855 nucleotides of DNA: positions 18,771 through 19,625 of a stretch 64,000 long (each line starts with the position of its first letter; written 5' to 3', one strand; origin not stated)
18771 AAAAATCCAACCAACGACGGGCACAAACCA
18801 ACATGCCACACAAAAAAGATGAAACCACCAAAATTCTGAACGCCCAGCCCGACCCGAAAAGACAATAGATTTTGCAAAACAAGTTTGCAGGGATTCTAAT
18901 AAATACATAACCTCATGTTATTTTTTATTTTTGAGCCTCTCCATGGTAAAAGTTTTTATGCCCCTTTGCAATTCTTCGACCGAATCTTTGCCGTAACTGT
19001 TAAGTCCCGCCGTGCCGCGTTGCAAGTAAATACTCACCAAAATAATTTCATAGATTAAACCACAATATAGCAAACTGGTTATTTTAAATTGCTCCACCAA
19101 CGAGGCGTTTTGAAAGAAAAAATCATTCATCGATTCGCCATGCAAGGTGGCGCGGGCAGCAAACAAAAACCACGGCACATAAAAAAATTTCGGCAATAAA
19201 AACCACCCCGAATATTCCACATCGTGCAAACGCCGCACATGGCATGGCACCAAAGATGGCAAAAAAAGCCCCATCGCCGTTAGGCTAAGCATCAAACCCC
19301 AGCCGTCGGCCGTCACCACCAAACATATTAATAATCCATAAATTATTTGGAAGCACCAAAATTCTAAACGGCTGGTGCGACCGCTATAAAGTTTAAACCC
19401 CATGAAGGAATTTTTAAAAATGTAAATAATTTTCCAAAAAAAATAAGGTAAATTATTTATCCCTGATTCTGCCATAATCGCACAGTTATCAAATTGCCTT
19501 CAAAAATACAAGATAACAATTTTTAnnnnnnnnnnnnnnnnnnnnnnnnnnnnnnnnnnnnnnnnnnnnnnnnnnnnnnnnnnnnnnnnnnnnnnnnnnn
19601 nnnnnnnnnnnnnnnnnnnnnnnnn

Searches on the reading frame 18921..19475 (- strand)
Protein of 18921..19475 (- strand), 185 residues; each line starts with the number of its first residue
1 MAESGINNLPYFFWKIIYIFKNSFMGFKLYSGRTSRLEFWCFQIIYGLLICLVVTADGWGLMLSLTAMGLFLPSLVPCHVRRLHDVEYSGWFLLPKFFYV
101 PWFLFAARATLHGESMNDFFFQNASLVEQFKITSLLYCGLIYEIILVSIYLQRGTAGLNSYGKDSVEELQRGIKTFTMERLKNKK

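Call 19: search_protein_families(library=ncbifam, proteins=[window:18921-19475:-], max_evalue=0.00001)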
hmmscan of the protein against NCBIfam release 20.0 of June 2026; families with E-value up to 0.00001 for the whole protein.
window:18921-19475:- (185 aa): 0 families

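Call 30: search_protein_families(library=pfam, proteins=[window:18921-19475:-], max_evalue=0.001)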
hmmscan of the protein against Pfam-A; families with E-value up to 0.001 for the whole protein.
window:18921-19475:- (185 aa): 1 family
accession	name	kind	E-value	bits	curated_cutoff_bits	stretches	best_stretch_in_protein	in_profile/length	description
PF05656.20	DUF805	-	2.4e-12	47.7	25.7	1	30-163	4-111/111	Protein of unknown function (DUF805)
